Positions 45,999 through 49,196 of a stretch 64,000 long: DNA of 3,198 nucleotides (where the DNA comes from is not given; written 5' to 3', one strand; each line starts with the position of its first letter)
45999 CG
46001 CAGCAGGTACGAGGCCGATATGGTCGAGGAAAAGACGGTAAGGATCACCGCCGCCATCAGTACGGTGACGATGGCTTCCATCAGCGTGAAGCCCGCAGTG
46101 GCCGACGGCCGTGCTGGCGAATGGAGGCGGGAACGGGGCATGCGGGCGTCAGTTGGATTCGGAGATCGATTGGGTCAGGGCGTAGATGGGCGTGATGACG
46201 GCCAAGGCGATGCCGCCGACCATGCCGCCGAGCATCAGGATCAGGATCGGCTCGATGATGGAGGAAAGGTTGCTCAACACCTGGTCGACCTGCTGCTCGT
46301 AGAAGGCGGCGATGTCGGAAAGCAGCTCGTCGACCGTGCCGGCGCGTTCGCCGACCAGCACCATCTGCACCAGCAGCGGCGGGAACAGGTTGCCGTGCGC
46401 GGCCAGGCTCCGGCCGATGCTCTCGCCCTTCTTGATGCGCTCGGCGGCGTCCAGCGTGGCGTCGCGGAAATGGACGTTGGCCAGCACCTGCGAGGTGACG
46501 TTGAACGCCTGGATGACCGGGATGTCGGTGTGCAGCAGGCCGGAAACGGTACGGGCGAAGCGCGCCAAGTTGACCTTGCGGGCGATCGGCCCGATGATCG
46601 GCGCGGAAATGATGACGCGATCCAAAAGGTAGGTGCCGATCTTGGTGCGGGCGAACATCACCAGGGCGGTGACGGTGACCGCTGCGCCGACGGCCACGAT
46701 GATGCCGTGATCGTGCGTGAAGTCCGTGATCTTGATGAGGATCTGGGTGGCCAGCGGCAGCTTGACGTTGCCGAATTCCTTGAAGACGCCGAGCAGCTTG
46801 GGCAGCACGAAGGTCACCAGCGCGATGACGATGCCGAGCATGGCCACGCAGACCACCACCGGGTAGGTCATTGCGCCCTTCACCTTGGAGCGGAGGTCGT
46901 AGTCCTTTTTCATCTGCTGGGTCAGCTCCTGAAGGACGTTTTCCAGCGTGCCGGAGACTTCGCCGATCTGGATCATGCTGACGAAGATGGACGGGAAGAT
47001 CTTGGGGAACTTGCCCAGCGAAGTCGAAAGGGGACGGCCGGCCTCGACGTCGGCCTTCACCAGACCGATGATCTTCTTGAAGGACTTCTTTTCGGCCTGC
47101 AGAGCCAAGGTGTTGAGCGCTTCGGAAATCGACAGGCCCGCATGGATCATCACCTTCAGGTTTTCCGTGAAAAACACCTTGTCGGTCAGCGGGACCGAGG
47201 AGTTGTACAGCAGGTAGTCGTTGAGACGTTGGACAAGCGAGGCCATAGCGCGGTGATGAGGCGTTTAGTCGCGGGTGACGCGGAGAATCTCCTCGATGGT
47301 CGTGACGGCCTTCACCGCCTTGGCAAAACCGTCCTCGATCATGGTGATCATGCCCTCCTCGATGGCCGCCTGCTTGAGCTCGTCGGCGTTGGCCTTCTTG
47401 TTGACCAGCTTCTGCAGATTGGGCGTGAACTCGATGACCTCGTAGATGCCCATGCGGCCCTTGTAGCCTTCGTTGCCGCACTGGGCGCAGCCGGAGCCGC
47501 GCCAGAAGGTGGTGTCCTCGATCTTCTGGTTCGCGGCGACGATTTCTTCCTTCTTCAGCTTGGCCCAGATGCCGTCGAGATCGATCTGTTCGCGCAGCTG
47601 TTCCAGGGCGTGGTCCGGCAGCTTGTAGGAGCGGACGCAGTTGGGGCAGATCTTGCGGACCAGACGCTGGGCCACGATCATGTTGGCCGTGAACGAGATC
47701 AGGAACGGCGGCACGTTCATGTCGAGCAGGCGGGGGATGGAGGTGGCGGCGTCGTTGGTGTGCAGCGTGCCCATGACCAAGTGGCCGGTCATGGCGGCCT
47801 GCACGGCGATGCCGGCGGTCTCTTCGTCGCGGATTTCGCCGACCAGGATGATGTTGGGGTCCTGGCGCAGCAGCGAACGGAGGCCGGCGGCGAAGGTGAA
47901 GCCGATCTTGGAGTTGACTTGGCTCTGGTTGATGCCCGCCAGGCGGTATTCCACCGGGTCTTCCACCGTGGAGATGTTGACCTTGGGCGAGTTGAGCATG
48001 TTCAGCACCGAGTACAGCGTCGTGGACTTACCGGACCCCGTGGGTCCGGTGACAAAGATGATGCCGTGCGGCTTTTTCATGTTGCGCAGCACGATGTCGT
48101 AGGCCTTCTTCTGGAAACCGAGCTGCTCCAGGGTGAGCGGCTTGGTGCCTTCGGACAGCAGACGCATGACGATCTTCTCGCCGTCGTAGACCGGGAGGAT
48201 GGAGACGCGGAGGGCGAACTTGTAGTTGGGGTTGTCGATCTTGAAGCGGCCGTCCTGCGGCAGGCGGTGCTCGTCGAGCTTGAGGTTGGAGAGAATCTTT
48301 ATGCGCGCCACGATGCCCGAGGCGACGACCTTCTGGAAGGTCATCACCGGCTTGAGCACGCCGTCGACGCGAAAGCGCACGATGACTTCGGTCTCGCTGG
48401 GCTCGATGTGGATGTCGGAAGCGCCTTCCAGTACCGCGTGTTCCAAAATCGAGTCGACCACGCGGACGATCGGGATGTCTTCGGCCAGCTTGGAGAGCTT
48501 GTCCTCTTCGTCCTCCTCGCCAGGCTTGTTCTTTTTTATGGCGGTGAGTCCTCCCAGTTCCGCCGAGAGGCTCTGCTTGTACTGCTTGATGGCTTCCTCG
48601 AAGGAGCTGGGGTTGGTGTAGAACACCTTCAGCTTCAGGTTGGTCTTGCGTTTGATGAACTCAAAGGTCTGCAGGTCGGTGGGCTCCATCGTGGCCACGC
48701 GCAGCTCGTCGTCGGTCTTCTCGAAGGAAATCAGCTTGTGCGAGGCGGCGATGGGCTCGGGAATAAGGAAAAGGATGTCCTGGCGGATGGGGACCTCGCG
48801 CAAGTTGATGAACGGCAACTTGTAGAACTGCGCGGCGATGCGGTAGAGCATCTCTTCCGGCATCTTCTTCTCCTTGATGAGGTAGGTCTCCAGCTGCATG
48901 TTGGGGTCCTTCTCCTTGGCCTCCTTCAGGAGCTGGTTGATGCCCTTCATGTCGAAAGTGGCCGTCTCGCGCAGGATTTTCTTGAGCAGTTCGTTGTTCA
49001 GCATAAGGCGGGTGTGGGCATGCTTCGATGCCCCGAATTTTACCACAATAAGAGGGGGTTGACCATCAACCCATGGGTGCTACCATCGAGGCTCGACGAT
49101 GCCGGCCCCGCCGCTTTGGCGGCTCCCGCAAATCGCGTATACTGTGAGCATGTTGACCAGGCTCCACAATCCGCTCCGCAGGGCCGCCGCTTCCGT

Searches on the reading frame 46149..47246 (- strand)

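Call 60: search_protein_families(library=pfam, proteins=[window:46149-47246:-], max_evalue=0.01)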
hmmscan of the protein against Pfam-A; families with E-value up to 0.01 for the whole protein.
window:46149-47246:- (365 aa): 1 family
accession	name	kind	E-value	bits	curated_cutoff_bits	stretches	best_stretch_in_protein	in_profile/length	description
PF00482.28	T2SSF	-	9.8e-55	184.3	25.2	2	26-149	1-125/125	Type II secretion system (T2SS), protein F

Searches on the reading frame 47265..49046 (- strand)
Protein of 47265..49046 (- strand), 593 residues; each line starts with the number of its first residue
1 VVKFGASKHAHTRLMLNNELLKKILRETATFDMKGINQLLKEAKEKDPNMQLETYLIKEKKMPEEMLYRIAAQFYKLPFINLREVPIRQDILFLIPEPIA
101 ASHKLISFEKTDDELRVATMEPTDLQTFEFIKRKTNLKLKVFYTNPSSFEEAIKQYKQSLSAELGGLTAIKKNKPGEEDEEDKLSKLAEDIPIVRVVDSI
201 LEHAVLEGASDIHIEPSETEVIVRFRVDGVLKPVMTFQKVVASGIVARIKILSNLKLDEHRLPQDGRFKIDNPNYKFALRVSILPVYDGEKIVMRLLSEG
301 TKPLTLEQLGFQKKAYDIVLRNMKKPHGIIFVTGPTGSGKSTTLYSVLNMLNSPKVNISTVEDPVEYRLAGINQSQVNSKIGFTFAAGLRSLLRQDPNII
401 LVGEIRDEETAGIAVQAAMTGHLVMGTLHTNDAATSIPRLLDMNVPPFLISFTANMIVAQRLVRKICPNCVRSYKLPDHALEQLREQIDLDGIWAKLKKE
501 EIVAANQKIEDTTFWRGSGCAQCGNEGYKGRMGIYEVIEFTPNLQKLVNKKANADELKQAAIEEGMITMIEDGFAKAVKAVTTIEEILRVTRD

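Call 60: search_protein_families(library=pfam, proteins=[window:47265-49046:-], max_evalue=0.01)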
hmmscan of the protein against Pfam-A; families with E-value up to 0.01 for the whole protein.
window:47265-49046:- (593 aa): 9 families
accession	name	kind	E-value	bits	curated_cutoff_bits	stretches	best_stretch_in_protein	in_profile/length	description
PF00437.27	T2SSE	-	6.7e-129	430.2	24.9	1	188-589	3-370/370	Type II/IV secretion system protein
PF05157.20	MshEN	-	2e-12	47.4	23.1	1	75-159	1-86/90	MshEN domain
PF13401.12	AAA_22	-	0.00023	21.9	27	1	326-364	4-42/130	AAA domain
PF13555.12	AAA_29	-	0.0014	18.8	27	1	325-355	20-50/61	P-loop containing region of AAA domain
PF25199.1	nSTAND_NTPase5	-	0.0029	17.9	34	1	321-362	35-77/145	Novel STAND NTPase 5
PF13238.12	AAA_18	-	0.0043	17.9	29.4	0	330-356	1-26/128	AAA domain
PF13716.11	CRAL_TRIO_2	-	0.0058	17.4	23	0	299-385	46-132/137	Divergent CRAL/TRIO domain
PF03266.21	NTPase_1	-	0.0074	16.6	23.9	0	330-358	2-30/168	NTPase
PF20720.3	nSTAND3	-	0.0092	16.1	27.2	0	313-365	4-55/155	Novel STAND NTPase 3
